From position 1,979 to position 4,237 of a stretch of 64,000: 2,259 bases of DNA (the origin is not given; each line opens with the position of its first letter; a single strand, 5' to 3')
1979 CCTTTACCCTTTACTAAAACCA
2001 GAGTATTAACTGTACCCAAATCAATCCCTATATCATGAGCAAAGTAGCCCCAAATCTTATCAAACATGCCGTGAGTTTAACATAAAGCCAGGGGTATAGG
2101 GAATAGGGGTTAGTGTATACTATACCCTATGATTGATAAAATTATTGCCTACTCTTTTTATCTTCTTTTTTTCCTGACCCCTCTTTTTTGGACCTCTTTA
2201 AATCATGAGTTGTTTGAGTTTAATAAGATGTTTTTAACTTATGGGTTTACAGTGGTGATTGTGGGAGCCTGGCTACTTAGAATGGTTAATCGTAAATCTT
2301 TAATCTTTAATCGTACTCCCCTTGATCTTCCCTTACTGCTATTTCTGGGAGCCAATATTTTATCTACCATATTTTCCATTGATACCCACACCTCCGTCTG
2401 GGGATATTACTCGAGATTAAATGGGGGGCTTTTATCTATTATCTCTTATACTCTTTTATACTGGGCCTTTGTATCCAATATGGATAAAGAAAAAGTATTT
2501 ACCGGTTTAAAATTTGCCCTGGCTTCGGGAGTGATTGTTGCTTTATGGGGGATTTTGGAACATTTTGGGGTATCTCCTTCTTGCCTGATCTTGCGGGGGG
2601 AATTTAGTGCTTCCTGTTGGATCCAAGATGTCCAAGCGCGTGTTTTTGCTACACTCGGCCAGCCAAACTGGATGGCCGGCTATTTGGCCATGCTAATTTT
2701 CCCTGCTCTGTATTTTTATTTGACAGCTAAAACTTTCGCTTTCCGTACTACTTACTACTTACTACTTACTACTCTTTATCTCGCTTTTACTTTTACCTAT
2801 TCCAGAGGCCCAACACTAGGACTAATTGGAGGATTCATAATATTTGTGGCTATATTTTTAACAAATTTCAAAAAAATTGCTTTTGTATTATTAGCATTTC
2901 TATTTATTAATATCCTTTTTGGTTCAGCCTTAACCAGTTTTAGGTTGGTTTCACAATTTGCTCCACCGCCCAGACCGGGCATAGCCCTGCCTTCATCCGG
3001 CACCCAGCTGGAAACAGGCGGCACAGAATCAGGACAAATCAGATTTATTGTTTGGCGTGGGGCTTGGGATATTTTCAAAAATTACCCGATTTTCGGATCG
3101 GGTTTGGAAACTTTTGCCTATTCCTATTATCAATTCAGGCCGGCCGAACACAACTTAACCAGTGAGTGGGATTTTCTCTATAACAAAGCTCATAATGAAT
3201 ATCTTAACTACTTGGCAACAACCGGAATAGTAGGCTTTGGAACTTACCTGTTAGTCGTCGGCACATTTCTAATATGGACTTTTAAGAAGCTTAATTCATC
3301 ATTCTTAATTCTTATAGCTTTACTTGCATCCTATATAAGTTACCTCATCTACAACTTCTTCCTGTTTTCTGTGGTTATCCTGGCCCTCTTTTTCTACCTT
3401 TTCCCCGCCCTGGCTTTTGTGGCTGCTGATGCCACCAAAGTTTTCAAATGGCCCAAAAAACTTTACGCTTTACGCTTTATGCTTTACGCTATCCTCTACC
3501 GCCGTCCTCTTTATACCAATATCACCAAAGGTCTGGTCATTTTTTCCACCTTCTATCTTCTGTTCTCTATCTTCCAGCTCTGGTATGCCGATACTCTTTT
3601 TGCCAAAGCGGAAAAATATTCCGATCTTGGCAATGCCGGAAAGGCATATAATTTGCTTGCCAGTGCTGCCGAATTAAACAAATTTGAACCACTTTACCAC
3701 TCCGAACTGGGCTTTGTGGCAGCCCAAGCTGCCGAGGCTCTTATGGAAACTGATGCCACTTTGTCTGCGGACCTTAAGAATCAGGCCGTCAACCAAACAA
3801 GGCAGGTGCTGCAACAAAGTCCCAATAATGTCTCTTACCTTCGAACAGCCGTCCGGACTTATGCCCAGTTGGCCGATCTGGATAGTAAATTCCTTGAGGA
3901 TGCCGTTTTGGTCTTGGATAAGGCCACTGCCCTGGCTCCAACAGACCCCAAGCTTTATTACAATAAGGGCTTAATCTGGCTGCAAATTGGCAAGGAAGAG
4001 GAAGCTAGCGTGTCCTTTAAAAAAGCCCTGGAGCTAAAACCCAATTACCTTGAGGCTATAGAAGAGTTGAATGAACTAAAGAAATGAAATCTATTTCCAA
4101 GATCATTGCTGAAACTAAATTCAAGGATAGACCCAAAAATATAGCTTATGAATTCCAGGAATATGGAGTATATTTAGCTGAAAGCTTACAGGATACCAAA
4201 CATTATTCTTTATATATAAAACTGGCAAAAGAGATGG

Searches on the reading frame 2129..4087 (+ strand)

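Call 62: search_protein_families(library=pfam, proteins=[window:2129-4087:+], max_evalue=0.00001)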
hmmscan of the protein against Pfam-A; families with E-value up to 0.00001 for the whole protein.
window:2129-4087:+ (652 aa): 5 families
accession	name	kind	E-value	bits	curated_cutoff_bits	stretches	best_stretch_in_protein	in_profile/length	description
PF04932.20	Wzy_C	-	2.1e-20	73.5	31.7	1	215-373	5-148/149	O-Antigen ligase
PF00515.34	TPR_1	-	8e-07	29.1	27.8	1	607-640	1-34/34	Tetratricopeptide repeat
PF13414.12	TPR_11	-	8e-07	29.1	26.8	0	589-620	10-41/42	TPR repeat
PF07719.23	TPR_2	-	1.2e-06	28.6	27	0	607-640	1-34/34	Tetratricopeptide repeat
PF13181.12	TPR_8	-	8.6e-06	26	25.7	0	608-640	2-34/34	Tetratricopeptide repeat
